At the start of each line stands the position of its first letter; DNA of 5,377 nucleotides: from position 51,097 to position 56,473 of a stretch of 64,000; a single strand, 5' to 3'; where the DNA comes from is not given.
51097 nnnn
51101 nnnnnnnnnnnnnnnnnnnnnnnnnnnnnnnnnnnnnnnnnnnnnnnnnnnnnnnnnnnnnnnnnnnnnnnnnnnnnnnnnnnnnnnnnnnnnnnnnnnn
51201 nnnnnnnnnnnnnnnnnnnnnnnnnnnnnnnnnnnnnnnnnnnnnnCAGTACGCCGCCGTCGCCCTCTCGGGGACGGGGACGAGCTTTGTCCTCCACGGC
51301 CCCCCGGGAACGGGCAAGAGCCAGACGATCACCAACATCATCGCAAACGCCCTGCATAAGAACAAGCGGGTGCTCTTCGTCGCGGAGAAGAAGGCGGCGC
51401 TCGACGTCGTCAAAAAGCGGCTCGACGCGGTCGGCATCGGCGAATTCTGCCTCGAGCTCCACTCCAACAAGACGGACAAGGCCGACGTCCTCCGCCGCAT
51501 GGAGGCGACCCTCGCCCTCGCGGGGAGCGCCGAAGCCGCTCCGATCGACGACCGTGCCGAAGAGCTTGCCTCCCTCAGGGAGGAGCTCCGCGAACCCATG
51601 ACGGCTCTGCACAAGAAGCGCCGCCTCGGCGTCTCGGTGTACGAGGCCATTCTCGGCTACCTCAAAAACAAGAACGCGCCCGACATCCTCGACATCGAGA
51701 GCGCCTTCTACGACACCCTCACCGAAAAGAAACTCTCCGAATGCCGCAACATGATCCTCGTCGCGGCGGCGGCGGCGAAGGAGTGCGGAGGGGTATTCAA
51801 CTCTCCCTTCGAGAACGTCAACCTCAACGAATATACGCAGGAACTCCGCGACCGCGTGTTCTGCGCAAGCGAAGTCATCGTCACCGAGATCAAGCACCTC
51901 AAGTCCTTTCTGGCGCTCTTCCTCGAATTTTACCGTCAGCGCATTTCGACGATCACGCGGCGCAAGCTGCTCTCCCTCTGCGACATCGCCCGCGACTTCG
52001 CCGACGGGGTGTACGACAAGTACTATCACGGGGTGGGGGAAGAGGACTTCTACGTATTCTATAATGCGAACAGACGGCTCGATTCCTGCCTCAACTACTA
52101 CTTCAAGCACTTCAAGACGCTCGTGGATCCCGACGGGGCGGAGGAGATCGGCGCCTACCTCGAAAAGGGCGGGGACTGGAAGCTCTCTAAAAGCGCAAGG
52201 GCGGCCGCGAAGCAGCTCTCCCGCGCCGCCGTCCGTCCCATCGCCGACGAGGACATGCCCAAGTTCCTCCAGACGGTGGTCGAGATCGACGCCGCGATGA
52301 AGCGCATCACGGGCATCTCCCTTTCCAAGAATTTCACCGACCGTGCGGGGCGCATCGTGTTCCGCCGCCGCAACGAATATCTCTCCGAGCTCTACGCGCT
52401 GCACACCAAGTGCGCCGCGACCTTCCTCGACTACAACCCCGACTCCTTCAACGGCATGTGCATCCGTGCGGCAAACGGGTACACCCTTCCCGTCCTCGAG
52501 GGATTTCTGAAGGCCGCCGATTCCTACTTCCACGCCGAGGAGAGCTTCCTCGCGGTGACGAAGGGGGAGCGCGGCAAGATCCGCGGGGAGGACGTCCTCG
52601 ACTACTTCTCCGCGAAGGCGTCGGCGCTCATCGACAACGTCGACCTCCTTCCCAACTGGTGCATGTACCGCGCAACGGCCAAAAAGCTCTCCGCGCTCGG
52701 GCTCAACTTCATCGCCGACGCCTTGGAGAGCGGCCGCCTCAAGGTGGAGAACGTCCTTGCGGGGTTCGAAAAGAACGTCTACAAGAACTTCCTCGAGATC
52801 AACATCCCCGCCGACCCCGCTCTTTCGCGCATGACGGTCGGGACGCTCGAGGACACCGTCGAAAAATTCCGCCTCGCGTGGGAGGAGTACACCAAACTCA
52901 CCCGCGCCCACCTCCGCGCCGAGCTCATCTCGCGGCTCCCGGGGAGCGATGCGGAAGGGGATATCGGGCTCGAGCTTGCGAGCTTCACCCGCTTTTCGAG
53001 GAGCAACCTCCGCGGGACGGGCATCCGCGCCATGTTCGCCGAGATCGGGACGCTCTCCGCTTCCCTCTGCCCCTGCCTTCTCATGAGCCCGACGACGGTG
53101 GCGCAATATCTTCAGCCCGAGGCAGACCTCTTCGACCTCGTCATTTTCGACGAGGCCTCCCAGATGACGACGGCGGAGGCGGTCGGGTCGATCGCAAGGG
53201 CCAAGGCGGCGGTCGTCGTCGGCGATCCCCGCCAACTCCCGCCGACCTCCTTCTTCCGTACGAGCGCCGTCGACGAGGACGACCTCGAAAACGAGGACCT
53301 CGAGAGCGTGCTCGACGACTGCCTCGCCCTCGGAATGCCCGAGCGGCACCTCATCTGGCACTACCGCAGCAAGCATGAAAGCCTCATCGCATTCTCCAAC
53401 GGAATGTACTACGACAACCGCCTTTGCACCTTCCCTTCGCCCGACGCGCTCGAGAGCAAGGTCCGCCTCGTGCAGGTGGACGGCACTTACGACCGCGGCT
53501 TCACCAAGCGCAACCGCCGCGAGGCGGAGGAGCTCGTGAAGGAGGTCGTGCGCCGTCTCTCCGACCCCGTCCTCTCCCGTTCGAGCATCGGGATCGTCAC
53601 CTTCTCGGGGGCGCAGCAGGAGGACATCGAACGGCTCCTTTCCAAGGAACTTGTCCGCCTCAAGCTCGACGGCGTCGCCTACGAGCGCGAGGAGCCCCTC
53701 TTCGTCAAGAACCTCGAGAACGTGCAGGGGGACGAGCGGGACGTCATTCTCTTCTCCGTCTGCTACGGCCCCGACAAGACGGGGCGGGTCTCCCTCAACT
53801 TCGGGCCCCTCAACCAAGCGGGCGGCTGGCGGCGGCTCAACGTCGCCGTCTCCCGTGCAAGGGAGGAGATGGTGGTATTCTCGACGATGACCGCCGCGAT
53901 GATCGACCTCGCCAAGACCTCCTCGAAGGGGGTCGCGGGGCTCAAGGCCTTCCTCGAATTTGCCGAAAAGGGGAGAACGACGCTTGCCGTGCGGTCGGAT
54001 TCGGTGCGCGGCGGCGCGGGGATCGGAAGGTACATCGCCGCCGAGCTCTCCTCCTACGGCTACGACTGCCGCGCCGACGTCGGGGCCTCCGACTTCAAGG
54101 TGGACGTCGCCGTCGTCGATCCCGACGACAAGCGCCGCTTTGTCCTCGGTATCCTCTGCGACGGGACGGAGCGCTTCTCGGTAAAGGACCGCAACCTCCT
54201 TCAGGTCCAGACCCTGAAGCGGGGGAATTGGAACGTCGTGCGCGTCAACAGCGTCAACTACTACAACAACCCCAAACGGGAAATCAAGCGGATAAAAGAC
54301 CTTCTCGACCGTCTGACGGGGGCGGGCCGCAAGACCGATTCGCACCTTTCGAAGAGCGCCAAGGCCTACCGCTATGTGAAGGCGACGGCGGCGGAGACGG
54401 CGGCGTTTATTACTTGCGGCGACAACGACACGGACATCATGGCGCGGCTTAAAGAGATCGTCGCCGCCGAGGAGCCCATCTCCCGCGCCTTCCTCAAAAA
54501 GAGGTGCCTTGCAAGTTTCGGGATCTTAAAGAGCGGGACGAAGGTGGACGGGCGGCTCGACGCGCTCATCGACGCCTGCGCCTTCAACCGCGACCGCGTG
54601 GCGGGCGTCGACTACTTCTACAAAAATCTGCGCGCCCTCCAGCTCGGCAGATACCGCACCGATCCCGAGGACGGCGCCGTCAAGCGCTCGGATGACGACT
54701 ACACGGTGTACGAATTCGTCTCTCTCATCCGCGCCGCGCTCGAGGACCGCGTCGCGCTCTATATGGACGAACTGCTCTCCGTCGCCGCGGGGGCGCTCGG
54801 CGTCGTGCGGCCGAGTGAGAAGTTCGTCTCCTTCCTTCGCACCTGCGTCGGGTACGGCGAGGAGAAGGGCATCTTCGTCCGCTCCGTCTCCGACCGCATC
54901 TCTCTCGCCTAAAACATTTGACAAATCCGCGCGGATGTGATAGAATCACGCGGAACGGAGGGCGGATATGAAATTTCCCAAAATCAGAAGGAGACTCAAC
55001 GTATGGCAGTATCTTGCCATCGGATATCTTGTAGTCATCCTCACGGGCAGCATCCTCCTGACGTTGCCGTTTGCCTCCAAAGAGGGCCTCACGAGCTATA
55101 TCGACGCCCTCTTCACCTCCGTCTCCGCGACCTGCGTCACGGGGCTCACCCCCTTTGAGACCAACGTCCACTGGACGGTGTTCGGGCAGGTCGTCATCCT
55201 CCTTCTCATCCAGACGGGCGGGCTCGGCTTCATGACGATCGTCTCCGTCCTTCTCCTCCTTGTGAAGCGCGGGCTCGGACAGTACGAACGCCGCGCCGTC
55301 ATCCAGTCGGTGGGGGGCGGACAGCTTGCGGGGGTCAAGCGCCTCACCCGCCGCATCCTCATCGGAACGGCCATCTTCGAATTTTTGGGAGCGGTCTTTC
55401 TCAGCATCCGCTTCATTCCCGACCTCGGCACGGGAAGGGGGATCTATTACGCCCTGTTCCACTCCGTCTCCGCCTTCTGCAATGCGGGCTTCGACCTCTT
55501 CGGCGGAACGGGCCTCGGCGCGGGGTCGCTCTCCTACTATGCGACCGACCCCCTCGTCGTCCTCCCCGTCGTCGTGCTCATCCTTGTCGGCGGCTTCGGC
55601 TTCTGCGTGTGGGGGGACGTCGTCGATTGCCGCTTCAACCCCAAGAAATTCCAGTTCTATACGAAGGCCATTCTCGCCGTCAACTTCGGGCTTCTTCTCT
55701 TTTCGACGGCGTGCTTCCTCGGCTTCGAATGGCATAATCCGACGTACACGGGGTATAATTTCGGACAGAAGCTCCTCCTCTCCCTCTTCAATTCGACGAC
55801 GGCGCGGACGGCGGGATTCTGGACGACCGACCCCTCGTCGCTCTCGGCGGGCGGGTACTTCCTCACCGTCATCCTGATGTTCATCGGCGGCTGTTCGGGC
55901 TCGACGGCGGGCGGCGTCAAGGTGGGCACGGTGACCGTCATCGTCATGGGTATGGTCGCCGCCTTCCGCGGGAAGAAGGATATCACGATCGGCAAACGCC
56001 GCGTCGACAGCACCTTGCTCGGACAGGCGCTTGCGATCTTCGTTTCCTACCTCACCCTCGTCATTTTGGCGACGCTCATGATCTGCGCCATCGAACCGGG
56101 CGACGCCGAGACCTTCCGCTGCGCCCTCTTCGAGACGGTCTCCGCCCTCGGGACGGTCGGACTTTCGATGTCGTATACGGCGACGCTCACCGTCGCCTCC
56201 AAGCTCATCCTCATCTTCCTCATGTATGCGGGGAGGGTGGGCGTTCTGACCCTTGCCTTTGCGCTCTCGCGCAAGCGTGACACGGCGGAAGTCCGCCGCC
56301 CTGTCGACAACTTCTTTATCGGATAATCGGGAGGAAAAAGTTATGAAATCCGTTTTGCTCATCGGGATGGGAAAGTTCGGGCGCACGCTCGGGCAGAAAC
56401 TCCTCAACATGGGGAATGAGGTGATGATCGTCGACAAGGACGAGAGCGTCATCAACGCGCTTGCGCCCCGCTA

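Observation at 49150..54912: Stand-alone ~1,865-aa helicase-nuclease gene with its own terminator and promoter: candidate single-gene (Hhe-like) defence island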

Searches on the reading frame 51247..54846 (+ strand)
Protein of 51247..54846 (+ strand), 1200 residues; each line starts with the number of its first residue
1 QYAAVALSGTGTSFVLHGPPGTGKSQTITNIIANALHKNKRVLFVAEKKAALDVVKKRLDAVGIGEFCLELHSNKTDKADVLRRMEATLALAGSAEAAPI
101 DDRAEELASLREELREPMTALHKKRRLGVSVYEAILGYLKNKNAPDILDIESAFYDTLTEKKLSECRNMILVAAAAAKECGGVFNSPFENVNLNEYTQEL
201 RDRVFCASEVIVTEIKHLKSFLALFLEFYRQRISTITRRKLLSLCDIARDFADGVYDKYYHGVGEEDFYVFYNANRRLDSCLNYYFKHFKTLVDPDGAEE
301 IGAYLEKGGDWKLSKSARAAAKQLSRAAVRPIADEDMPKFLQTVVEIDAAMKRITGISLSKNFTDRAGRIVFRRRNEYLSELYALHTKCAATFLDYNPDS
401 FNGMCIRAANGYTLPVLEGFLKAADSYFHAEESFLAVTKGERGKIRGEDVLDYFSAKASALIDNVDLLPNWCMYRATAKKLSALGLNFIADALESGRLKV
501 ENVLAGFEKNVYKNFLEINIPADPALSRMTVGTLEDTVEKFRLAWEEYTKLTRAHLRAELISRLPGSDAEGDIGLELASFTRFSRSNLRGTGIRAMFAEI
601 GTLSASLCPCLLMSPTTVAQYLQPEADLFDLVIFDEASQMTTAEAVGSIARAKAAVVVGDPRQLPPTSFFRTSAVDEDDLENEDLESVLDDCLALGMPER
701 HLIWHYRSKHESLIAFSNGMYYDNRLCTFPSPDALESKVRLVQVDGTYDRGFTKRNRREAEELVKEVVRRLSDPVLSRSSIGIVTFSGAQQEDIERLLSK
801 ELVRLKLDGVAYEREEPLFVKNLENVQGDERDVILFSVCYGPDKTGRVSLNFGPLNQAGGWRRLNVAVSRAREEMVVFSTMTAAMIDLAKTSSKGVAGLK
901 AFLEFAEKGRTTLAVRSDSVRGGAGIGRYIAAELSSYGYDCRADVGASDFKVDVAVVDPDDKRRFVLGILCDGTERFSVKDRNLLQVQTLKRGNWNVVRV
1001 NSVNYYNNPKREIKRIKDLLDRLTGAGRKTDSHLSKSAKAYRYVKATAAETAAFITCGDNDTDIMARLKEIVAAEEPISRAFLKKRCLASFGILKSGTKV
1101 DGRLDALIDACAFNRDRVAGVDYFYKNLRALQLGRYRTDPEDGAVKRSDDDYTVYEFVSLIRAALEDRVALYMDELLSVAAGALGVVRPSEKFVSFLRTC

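Call 71: predict_structure(alignment_id=A3)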
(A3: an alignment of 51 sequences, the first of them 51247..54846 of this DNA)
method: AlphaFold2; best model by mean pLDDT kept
length: 1200 residues; sequences in the alignment: 51
mean_pLDDT: 74.7   pTM: 0.42
mean pLDDT of the five models: 74.7, 74.1, 71.2, 70.3, 69.9
residues with pLDDT >= 90: 222; 70-90: 619; 50-70: 177; < 50: 182
segments of 3 or more residues with pLDDT < 50: 667-738, 846-869, 890-894, 909-924, 944-959, 961-985, 994-996, 1002-1007, 1025-1031
pLDDT, mean of each block of 10 residues (from residue 1): 76 76 82 90 88 89 89 81 88 75 84 83 84 88 74 75 86 85 81 89 93 94 90 88 93 90 89 93 92 83 84 86 89 88 91 90 89 91 92 88 86 89 95 91 78 91 90 89 81 78 85 87 78 74 85 87 78 81 80 85 89 87 84 79 68 82 51 31 31 28 30 33 36 40 59 70 84 75 75 88 85 77 61 57 51 37 44 51 57 53 52 35 47 61 42 43 45 37 49 50 46 62 47 70 82 84 90 91 91 83 90 88 89 83 73 89 73 81 76 84
secondary structure, 60 per line:
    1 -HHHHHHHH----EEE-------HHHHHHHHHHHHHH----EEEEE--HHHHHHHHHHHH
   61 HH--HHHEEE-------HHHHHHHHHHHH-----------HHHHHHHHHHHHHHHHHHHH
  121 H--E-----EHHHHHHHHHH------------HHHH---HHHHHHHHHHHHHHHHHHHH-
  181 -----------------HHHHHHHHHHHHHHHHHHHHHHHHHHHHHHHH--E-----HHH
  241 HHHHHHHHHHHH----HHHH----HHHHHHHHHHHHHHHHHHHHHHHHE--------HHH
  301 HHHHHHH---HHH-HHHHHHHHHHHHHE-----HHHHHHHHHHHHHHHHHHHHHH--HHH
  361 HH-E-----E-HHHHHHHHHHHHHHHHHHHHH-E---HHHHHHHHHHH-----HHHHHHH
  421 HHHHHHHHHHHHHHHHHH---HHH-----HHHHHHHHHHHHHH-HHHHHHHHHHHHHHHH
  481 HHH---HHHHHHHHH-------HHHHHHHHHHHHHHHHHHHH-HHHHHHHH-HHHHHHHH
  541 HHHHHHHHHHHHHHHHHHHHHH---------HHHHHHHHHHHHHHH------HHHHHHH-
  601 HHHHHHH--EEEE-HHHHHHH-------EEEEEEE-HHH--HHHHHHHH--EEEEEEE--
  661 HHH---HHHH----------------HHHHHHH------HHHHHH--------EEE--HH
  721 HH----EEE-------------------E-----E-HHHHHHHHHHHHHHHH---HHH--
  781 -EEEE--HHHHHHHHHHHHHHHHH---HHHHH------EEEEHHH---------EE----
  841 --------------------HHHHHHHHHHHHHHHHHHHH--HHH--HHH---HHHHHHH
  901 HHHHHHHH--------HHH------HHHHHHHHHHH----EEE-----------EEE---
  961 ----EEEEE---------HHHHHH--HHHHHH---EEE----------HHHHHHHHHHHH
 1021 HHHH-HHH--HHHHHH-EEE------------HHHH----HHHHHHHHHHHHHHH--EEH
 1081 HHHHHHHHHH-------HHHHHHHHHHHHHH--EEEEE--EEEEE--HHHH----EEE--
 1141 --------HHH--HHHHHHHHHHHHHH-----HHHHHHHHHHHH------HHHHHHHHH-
elements in order (helices of 4 or more, strands of 3 or more residues): H2-9 E14-16 H24-37 E42-46 H49-62 E68-70 H78-89 H101-121 H131-140 H153-156 H160-179 H198-229 H238-252 H257-260 H265-288 H298-307 H315-327 H334-355 H358-362 H372-392 H398-408 H414-438 H450-463 H465-483 H487-495 H503-522 H524-531 H533-562 H572-586 H593-599 H601-607 E610-613 H615-621 E629-635 H642-649 E652-658 H667-670 H687-693 H700-705 E714-716 H719-722 E727-729 H757-772 E782-785 H788-804 H808-812 E819-822 H861-880 H894-908 H926-936 E941-943 E955-957 E965-969 H979-984 H987-992 E996-998 H1009-1024 H1031-1036 E1038-1040 H1053-1056 H1061-1075 H1080-1090 H1098-1111 E1114-1118 E1121-1125 H1128-1131 E1136-1138 H1154-1167 H1173-1184 H1191-1199

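Call 74: find_related_loci(query=A3, collection=viral_contigs, flank=8000)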
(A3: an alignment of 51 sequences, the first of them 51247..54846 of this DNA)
Query A3 (1200 aa) in viral_contigs; peptide patterns used: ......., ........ (x = any residue, [..] = any of these).
600 stretches matched a pattern (row limit reached: there are more); 32 encode a relative of the query (tblastn E <= 1e-3); 32 distinct loci.
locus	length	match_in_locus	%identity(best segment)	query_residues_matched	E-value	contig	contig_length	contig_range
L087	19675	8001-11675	35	1-1188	0e+0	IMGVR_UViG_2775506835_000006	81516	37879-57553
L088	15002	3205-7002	41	1-1023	1e-122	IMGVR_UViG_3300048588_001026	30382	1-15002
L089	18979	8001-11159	39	1-1028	2e-112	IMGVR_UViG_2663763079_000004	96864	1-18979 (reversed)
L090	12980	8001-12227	34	1-1082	8e-92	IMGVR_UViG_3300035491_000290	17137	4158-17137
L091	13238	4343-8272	34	1-1023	6e-77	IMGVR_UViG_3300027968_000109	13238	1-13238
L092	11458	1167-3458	34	464-1188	4e-103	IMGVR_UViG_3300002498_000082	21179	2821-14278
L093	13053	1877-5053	41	1-1020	6e-119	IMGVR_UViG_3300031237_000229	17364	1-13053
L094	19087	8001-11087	45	1-1022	3e-154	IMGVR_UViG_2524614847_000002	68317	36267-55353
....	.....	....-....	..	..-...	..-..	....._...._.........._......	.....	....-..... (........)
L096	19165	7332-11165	41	1-1040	2e-122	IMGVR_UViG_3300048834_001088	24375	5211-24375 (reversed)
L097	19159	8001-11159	39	1-1028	2e-112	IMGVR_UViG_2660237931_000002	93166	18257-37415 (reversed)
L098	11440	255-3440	26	15-1023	2e-24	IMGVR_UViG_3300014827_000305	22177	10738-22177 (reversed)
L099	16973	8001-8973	29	619-951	2e-25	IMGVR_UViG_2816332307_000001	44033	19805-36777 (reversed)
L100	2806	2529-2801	54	1-91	7e-23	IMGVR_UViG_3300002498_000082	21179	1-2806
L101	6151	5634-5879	61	1-82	5e-22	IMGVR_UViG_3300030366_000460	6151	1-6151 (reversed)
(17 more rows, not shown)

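Call 75: fold_search(model_id=the predicted structure, library=pdb)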
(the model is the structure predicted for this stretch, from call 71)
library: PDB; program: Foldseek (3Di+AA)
matches with E <= 10: 569; with E <= 0.001: 2
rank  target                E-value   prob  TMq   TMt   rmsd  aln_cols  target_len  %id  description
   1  5mqf_U                2.6e-04  1.00  0.10  0.09  38.5       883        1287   12  Cryo-EM structure of a human spliceosome activated for step 2 of splicing (C* complex) (released 2017-03-22)
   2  9y6s_6z               8.7e-04  0.30  0.05  0.03  40.1       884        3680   10  96-nm repeat of the Leishmania tarentolae doublet microtubule (released 2025-12-17)
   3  9l5r_Y                1.0e-03  0.99  0.08  0.07  29.7       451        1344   16  Cryo-EM structure of the thermophile spliceosome (state ILS) (released 2025-03-12)
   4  8ftm_A                1.7e-03  0.98  0.08  0.13  25.8       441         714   16  Setx-ssRNA-ADP-SO4 complex (released 2023-10-25)
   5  4b3g_B                2.1e-03  0.97  0.08  0.14  22.1       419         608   18  crystal structure of Ighmbp2 helicase in complex with RNA (released 2012-09-26)
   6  9e5c_6a               3.1e-03  0.15  0.05  0.03  38.5       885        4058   11  Cryo-EM structure of 96 nm repeat of microtubule doublet from T. brucei flagellum (released 2025-03-12)
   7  9l5t_Y                3.3e-03  0.93  0.07  0.06  28.5       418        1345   16  Cryo-EM structure of the thermophile spliceosome (state B*Q2) (released 2025-03-12)
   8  9l5s_Y                3.4e-03  0.98  0.08  0.07  24.4       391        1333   18  Cryo-EM structure of the thermophile spliceosome (state B*Q1) (released 2025-03-12)
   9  8ftm_B                3.9e-03  0.90  0.08  0.12  23.8       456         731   15  Setx-ssRNA-ADP-SO4 complex (released 2023-10-25)
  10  8fth                  5.5e-03  0.87  0.06  0.06  25.7       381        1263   15  Chaetomium thermophilum SETX - NPPC internal deletion (released 2023-10-25)
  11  9y6s_7C               6.0e-03  0.14  0.05  0.03  37.0       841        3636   11  96-nm repeat of the Leishmania tarentolae doublet microtubule (released 2025-12-17)
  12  8xi2_Q                6.6e-03  0.85  0.09  0.08  29.3       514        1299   15  Cryo-EM structure of the Chlamydomonas C* complex (released 2024-10-09)
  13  8ro0_Q                7.2e-03  0.97  0.08  0.07  23.2       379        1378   16  Structure of the C. elegans Intron Lariat Spliceosome primed for disassembly (ILS') (released 2024-08-07)
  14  5ean_A                7.9e-03  0.90  0.07  0.08  23.1       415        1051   17  Crystal structure of Dna2 in complex with a 5' overhang DNA (released 2015-11-18)
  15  8ch6_y                1.1e-02  0.75  0.06  0.05  25.1       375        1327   12  Structure of a late-stage activated spliceosome (BAqr) arrested with a dominant-negative Aquarius mutant (state B comp (released 2023-05-10)
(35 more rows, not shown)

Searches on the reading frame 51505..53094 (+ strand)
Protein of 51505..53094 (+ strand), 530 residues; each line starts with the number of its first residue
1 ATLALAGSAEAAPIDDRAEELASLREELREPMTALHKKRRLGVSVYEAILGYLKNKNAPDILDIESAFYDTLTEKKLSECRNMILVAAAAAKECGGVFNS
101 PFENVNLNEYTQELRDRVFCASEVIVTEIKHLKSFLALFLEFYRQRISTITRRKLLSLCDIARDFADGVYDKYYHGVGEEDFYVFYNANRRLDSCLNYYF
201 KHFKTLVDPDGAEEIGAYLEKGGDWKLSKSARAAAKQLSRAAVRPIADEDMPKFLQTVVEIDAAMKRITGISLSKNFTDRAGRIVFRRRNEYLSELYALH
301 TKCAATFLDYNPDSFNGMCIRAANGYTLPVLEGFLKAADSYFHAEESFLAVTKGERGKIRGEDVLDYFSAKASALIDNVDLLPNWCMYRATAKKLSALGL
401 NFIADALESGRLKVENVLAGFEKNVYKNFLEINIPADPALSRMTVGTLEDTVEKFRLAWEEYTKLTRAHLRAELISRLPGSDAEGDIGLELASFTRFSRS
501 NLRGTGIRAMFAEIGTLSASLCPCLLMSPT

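Call 45: search_protein_families(library=pfam, proteins=[window:51505-53094:+], max_evalue=5)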
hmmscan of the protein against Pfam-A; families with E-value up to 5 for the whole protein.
window:51505-53094:+ (530 aa): 0 families

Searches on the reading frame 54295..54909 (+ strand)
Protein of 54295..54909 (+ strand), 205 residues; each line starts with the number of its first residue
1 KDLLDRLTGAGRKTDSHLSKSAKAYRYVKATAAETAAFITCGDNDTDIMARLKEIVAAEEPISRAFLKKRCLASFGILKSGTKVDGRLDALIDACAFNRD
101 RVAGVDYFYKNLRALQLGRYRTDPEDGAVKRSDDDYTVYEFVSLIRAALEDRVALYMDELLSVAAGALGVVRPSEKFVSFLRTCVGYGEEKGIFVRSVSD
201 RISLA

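Call 45: search_protein_families(library=pfam, proteins=[window:54295-54909:+], max_evalue=5)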
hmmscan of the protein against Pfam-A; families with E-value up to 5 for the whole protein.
window:54295-54909:+ (205 aa): 1 family
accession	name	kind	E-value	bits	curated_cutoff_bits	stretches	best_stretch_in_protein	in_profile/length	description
PF11784.13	DUF3320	-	0.0031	17.9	25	1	46-84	10-48/50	Protein of unknown function (DUF3320)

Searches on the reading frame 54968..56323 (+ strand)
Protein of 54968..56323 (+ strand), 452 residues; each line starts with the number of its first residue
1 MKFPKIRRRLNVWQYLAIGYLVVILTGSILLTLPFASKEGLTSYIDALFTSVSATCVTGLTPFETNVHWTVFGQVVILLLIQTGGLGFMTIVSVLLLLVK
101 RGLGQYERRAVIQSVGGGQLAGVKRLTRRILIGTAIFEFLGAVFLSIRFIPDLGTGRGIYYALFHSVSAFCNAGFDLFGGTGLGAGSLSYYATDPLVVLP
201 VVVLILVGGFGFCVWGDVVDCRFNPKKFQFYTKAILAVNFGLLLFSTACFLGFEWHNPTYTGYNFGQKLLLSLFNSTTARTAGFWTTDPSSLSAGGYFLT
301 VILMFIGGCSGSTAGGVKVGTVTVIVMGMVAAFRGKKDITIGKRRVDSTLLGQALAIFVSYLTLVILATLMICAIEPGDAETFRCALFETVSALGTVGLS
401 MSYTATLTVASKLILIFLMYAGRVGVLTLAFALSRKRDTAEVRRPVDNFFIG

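Call 14: search_protein_families(library=pfam, proteins=[window:54968-56323:+], max_evalue=0.0001)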
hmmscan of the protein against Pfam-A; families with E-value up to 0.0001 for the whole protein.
window:54968-56323:+ (452 aa): 1 family
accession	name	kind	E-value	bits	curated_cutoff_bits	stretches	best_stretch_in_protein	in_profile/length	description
PF02386.22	TrkH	-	1.6e-55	189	27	1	31-434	54-491/502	Cation transport protein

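Call 90: search_protein_families(library=padloc, proteins=[window:54968-56323:+], max_evalue=0.001)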
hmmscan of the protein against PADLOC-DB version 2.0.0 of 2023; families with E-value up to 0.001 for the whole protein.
window:54968-56323:+ (452 aa): 0 families
